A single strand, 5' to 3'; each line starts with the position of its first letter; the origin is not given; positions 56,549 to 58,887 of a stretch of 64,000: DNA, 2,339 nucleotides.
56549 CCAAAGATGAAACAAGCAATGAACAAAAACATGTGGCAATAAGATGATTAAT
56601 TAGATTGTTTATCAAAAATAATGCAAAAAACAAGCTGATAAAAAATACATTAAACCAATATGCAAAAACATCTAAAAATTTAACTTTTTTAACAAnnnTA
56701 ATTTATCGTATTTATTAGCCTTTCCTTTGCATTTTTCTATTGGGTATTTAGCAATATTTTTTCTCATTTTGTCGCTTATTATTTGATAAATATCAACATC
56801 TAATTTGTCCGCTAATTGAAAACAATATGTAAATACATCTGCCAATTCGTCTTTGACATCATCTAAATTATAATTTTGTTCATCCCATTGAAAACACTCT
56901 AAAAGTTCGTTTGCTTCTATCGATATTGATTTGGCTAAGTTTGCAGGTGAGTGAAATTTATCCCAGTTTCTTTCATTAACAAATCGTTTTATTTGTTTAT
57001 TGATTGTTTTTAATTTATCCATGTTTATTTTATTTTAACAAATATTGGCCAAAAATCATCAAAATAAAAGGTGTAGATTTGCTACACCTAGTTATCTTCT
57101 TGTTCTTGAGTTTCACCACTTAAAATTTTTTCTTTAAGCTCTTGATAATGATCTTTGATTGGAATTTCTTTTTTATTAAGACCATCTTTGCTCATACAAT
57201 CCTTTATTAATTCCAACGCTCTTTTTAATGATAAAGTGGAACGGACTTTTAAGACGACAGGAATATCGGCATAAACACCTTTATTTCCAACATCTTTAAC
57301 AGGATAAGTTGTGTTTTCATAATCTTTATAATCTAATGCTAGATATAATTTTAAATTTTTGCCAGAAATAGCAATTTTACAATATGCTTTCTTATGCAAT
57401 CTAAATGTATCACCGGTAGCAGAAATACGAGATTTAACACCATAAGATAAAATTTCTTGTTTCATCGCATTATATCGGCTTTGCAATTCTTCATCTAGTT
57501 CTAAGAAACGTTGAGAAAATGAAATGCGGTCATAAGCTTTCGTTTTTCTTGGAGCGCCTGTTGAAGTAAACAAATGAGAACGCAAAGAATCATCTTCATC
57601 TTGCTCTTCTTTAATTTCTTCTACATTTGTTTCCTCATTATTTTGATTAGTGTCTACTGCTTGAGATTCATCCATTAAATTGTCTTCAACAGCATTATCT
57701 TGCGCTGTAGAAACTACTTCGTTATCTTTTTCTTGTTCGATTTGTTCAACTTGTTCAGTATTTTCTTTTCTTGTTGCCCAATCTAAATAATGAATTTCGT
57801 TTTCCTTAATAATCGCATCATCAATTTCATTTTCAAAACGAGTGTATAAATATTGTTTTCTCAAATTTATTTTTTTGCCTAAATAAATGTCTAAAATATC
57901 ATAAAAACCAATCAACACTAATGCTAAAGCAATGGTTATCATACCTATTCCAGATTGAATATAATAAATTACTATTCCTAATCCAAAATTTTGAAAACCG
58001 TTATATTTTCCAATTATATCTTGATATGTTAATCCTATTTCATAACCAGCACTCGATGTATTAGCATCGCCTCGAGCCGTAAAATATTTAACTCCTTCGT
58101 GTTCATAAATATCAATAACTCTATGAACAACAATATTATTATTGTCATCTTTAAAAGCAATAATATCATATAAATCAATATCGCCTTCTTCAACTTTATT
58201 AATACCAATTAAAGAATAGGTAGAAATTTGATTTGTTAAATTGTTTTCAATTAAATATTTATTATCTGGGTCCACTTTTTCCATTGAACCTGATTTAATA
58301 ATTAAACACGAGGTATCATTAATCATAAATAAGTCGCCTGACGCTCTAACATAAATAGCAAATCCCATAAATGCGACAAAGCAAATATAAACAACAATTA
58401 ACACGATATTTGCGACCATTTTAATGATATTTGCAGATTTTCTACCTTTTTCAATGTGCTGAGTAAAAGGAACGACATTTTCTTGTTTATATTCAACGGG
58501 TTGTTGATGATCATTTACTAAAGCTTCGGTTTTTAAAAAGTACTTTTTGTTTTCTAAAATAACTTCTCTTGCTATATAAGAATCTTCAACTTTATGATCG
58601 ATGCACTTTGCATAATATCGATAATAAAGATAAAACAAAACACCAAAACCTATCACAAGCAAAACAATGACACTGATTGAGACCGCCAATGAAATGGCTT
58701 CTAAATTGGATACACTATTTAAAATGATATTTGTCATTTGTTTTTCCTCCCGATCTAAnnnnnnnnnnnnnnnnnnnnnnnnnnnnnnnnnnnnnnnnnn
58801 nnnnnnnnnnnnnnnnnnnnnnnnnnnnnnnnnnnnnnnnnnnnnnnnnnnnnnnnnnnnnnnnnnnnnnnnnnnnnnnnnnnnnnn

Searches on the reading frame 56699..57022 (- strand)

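Call 82: search_protein_families(library=pfam, proteins=[window:56699-57022:-], max_evalue=0.01)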
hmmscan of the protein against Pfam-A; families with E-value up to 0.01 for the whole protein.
window:56699-57022:- (108 aa): 2 families
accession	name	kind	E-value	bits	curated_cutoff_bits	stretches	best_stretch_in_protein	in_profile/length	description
PF12643.12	MazG-like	-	2e-18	66.8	27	1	32-108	2-85/85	MazG-like family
PF03819.22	MazG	-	0.00019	22.1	22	1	26-94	3-71/74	MazG nucleotide pyrophosphohydrolase domain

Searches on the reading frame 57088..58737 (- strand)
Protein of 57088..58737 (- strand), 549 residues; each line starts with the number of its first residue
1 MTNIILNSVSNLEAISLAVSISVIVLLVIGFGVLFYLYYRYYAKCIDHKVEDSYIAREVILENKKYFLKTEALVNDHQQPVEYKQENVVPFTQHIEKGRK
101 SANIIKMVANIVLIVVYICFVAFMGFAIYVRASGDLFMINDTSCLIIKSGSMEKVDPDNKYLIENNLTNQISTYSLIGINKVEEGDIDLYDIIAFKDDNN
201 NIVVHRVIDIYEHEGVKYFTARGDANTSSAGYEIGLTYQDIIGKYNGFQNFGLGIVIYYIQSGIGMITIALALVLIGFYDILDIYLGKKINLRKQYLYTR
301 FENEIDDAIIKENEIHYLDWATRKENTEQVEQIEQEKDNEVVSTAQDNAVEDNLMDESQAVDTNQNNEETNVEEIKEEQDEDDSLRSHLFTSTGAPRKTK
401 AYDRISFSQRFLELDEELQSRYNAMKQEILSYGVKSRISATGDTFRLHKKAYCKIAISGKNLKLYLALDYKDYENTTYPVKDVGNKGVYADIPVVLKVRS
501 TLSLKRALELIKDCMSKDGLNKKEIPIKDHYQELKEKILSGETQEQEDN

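Call 3: search_protein_families(library=pfam, proteins=[window:57088-58737:-], max_evalue=0.01)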
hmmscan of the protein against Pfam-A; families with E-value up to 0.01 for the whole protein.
window:57088-58737:- (549 aa): 0 families

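Call 4: search_protein_families(library=ncbifam, proteins=[window:57088-58737:-], max_evalue=0.01)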
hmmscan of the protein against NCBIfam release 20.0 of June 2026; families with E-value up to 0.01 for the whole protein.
window:57088-58737:- (549 aa): 2 families
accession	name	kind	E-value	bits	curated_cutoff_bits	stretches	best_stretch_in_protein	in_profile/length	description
NF046067.1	SigPepSipWBacil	equivalog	2.6e-11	43.4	190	1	106-284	2-165/189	signal peptidase I SipW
TIGR02228.1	sigpep_I_arch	equivalog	1.3e-09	38.1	51.85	1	107-273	2-146/158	signal peptidase I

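Call 9: search_solved_structures(query=window:57088-58737:-, max_evalue=1, show_alignments=2)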
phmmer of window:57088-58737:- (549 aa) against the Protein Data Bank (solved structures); distinct sequences matched with E-value up to 1: 0.

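Call 13: find_homologous_proteins(query=window:57088-58737:-)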
Query window:57088-58737:- (549 aa): 103 proteins with E <= 0.001 among 8000 candidates.
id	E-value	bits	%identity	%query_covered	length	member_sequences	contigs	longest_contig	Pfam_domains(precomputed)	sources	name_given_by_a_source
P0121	0.0e+0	1178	98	100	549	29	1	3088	-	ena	-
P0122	1.0e-226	772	65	99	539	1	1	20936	-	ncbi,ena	-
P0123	1.2e-226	772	65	99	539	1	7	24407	-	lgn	-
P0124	2.2e-218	744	65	99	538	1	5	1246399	-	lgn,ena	-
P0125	7.0e-218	743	65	99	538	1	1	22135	-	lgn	-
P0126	8.6e-218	742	65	99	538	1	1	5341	-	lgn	-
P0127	1.7e-179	616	56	99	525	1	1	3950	-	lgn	-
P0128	8.8e-177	607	43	100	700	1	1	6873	-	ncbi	-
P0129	1.1e-176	607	57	56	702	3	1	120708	-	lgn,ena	-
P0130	4.8e-166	572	44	98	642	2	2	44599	-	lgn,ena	-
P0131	1.6e-164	567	44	98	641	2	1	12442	-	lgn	-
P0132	1.8e-120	421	43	94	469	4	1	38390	-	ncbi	-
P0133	1.4e-119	418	41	93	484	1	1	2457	-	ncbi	-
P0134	3.0e-118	414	42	94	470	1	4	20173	-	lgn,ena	-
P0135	4.2e-117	410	57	59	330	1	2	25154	-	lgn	-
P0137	6.7e-93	330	49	64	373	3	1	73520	-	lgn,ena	-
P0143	7.2e-45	172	32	51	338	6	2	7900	-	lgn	-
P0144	6.4e-44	169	60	24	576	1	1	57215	-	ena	-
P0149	2.5e-43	167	51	29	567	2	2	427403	-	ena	-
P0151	4.8e-43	166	36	53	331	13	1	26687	-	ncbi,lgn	-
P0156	2.9e-42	163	45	35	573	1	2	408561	-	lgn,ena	-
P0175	1.8e-40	157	45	36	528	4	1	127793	-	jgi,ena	-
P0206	6.8e-39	152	58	24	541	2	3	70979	-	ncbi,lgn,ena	-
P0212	3.6e-38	150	56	24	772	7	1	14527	-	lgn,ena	-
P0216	9.7e-37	145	57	24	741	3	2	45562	-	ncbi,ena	-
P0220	1.1e-35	142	37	40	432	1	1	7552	-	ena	-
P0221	4.8e-33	133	51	24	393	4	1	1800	-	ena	-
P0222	3.2e-26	110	40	32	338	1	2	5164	-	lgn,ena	-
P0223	1.2e-11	62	30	27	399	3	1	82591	PF00828.26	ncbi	-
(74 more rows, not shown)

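Call 15: search_protein_families(library=pfam, proteins=[P0149, P0156, P0144, P0212, P0216, P0221, P0175, P0206, P0220, P0128], max_evalue=0.01)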
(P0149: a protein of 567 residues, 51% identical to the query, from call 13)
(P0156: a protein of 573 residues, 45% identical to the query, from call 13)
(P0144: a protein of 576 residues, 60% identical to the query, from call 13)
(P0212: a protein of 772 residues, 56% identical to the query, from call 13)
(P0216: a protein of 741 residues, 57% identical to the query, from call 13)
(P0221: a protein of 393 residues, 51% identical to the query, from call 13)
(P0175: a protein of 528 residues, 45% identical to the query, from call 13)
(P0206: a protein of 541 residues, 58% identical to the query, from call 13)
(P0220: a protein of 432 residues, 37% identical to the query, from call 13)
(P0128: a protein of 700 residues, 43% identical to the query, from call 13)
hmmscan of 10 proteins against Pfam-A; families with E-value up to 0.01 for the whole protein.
P0149 (567 aa): 1 family
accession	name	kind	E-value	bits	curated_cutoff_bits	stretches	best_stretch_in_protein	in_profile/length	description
PF05887.16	Trypan_PARP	-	0.0024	18.3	100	1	156-258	16-111/134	Procyclic acidic repetitive protein (PARP)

P0156 (573 aa): 1 family
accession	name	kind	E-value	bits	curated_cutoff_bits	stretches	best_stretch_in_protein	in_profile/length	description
PF19529.4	DUF6057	-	0.0015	18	29.8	1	12-177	99-255/569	Family of unknown function (DUF6057)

P0144 (576 aa): 0 families

P0212 (772 aa): 0 families

P0216 (741 aa): 0 families

P0221 (393 aa): 0 families

P0175 (528 aa): 0 families

P0206 (541 aa): 0 families

P0220 (432 aa): 0 families

P0128 (700 aa): 1 family
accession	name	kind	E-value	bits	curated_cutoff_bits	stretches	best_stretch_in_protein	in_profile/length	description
PF10502.14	Peptidase_S26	-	0.0069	16.8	22.9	0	137-208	18-78/168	Signal peptidase, peptidase S26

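Call 57: find_encoding_contigs(protein=P0124, flank=8000, max_places=1)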
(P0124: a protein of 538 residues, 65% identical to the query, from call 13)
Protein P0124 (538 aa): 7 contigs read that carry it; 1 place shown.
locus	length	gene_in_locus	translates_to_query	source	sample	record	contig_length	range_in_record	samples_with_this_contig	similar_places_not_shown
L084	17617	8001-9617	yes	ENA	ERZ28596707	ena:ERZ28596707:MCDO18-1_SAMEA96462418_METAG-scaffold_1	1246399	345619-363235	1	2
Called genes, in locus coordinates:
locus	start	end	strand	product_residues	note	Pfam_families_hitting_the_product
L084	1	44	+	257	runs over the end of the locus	PF00795:CN_hydrolase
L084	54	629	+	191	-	PF18978:DUF5714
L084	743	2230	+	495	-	-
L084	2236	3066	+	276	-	-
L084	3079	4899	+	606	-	PF09479:Flg_new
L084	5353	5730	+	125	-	PF13240:Zn_Ribbon_1, PF13248:Zn_ribbon_3 (weak)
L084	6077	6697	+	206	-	-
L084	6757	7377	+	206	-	-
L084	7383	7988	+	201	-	-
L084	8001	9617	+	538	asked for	-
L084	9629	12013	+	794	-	-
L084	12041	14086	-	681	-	PF04231:Endonuclease_1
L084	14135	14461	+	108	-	PF03819:MazG (weak), PF12643:MazG-like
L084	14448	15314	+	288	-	-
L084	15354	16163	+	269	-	PF02535:Zip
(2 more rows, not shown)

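Call 58: find_encoding_contigs(protein=P0129, flank=8000, max_places=1)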
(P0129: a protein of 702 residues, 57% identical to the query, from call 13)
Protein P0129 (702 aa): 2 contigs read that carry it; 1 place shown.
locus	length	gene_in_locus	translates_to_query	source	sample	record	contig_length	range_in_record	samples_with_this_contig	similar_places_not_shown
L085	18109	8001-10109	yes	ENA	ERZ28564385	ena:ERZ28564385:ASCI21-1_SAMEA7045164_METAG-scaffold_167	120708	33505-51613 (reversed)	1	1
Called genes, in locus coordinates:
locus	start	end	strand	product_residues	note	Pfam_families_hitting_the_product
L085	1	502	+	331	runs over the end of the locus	PF00035:dsrm (weak)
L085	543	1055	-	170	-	-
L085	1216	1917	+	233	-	PF02463:SMC_N (faint), PF20720:nSTAND3 (faint), PF00005:ABC_tran, PF13304:AAA_21 (faint)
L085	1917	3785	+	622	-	PF02687:FtsX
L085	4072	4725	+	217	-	-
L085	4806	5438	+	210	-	-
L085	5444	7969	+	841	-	-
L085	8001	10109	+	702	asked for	-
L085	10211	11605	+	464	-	PF01554:MatE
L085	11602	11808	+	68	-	-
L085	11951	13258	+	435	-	PF03706:LPG_synthase_TM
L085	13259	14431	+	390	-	PF13439:Glyco_transf_4, PF13477:Glyco_trans_4_2, PF13579:Glyco_trans_4_4, PF20706:GT4-conflict (weak), PF00534:Glycos_transf_1, PF13692:Glyco_trans_1_4, PF13524:Glyco_trans_1_2 (weak)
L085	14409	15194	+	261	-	PF21982:RecX_HTH1, PF21981:RecX_HTH3 (weak)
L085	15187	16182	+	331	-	PF01336:tRNA_anti-codon, PF01966:HD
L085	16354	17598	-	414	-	PF13173:AAA_14, PF13635:DUF4143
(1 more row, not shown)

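Call 59: find_encoding_contigs(protein=P0137, flank=8000, max_places=1)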
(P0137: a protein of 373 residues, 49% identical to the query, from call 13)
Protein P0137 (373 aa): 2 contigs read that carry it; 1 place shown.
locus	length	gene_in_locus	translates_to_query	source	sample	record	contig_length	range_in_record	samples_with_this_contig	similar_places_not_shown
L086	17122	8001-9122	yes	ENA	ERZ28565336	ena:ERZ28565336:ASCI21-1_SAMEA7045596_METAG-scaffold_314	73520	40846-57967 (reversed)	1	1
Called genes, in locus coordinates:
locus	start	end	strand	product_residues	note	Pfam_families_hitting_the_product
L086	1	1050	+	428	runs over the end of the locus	-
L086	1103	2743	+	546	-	PF07556:DUF1538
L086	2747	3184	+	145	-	-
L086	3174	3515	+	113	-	PF00543:P-II (weak)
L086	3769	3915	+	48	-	-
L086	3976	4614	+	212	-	-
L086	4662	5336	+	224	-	-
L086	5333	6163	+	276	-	-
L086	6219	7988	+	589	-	-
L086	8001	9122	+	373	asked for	-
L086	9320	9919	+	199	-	-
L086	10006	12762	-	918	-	PF00690:Cation_ATPase_N (faint), PF00122:E1-E2_ATPase, PF00702:Hydrolase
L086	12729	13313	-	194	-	PF00265:TK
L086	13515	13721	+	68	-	-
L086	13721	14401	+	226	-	PF03167:UDG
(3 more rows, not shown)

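Call 72: find_encoding_contigs(protein=P0223, flank=8000, max_places=1)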
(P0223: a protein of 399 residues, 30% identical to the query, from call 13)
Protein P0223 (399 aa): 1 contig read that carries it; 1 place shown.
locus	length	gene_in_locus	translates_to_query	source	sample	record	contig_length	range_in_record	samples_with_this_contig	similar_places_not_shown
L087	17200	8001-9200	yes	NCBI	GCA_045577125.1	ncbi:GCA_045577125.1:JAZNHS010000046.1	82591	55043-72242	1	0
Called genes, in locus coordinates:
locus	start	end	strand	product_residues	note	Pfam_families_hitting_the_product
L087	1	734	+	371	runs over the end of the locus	PF01381:HTH_3, PF12844:HTH_19 (faint)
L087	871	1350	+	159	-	-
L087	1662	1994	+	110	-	PF01337:Barstar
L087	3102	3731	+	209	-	PF12464:Mac, PF00132:Hexapep, PF14602:Hexapep_2 (weak)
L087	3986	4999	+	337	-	PF04616:Glyco_hydro_43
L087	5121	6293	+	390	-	PF07690:MFS_1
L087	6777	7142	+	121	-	-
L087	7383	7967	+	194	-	-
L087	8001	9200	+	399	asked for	PF00828:Ribosomal_L27A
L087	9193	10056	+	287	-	-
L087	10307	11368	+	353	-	-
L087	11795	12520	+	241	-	PF01261:AP_endonuc_2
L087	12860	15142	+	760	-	-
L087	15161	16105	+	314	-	PF03629:SASA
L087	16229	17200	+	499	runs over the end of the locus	PF04616:Glyco_hydro_43, PF17851:GH43_C2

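Call 73: find_encoding_contigs(protein=P0151, flank=8000, max_places=1)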
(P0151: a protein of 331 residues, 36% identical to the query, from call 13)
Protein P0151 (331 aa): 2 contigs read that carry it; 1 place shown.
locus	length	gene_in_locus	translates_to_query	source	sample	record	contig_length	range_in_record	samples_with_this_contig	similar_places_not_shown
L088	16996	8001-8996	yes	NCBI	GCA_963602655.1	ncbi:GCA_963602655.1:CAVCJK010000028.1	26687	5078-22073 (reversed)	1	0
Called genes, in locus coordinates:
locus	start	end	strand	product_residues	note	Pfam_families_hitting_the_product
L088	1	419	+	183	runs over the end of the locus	PF00440:TetR_N (weak)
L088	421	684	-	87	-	-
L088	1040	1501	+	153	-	-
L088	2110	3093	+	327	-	PF02463:SMC_N (weak), PF00005:ABC_tran, PF09383:NIL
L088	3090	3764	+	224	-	PF00528:BPD_transp_1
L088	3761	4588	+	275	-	PF03180:Lipoprotein_9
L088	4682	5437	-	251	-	PF08011:PDDEXK_9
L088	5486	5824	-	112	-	-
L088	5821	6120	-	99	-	PF09820:AAA-ATPase_like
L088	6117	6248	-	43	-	-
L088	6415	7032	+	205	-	PF20357:DUF6652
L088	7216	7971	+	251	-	-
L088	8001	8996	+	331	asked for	-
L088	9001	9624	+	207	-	-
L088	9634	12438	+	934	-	-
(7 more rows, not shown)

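Call 74: find_encoding_contigs(protein=P0222, flank=8000, max_places=1)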
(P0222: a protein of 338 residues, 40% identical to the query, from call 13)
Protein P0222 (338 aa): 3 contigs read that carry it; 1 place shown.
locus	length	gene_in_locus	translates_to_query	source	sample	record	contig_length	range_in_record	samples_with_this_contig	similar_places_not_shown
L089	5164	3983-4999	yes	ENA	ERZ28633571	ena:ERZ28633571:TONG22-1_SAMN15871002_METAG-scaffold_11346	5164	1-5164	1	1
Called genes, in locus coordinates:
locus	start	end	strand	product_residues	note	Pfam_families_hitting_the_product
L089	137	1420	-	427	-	PF14501:HATPase_c_5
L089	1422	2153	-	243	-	PF00072:Response_reg, PF04397:LytTR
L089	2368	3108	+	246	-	-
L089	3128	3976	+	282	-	-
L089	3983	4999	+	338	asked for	-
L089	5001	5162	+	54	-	?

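Call 93: search_protein_families(library=padloc, proteins=[window:57091-58737:-], max_evalue=0.01)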
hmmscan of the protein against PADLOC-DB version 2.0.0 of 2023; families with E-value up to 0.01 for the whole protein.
window:57091-58737:- (549 aa): 2 families
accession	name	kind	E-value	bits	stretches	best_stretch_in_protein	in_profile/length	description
PDLC04946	PDC-S18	-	8.3e-09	32.9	1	387-522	196-327/365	-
PDLC04945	PDC-S18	-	4.9e-08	30.6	1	367-514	152-300/302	-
